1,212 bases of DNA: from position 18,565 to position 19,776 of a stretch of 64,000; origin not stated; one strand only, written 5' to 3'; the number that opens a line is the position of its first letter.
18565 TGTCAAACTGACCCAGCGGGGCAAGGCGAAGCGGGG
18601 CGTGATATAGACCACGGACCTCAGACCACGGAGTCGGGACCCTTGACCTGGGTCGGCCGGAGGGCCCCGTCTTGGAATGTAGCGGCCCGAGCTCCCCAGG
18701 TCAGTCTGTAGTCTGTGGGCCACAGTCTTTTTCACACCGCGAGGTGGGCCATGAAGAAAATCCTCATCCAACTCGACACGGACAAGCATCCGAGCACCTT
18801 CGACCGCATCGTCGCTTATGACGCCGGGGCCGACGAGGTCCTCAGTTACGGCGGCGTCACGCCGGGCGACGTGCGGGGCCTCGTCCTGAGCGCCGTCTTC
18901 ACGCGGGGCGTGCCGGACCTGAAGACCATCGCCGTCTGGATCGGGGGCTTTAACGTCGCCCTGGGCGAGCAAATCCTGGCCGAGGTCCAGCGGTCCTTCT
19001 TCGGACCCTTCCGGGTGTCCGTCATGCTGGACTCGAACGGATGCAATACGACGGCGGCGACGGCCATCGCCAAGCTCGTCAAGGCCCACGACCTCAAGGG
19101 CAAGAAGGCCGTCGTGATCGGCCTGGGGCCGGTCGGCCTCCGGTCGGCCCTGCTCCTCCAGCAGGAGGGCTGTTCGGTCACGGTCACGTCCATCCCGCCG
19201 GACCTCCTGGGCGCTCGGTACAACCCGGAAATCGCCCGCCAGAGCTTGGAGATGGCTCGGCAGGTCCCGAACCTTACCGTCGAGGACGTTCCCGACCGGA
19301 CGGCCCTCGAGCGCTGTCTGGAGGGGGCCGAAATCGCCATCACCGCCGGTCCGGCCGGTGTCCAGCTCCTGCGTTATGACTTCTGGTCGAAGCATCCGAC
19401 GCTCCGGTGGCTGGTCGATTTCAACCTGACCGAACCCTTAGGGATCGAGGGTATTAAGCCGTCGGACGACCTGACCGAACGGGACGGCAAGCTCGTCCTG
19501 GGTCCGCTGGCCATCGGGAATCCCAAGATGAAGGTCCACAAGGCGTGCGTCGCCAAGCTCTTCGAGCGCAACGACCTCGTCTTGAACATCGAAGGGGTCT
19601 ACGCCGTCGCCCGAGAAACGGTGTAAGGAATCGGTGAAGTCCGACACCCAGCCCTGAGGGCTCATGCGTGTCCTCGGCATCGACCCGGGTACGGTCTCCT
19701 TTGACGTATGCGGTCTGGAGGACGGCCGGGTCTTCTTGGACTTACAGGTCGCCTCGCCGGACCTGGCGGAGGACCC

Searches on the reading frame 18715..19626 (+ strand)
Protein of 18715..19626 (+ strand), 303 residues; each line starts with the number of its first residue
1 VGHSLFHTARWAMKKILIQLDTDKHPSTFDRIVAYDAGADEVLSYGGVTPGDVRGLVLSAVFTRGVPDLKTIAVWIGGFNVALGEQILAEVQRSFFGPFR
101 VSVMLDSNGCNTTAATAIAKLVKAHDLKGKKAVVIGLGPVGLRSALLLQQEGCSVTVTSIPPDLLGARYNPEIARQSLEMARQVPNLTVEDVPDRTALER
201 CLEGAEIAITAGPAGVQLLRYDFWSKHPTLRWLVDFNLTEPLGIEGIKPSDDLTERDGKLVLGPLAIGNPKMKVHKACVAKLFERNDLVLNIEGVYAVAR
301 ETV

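Call 16: search_protein_families(library=pfam, proteins=[window:18715-19626:+])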
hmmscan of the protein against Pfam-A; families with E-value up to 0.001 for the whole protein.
window:18715-19626:+ (303 aa): 4 families
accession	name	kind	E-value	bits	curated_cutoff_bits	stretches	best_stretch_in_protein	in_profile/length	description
PF09176.16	Mpt_N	-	1.2e-27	96.3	27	1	29-108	2-81/81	Methylene-tetrahydromethanopterin dehydrogenase, N-terminal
PF13241.12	NAD_binding_7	-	5.2e-06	27.4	22.1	1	124-211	2-68/104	Putative NAD(P)-binding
PF02882.25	THF_DHG_CYH_C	-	0.00038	20.2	27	1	108-159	13-67/160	Tetrahydrofolate dehydrogenase/cyclohydrolase, NAD(P)-binding domain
PF00070.33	Pyr_redox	-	0.00053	20.9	22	0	131-182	1-51/82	Pyridine nucleotide-disulphide oxidoreductase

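Call 79: find_encoding_contigs(protein=window:18751-19626:+, flank=2500, max_places=10)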
Protein window:18751-19626:+ (291 aa): 2 contigs read that carry it; 1 place shown.
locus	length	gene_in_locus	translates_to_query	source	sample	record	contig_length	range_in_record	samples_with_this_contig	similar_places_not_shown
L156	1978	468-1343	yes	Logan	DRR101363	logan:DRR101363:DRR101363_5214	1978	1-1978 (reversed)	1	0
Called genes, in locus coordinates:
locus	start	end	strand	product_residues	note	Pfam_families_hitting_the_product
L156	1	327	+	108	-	?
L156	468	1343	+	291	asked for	PF09176:Mpt_N, PF13241:NAD_binding_7 (weak)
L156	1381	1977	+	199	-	?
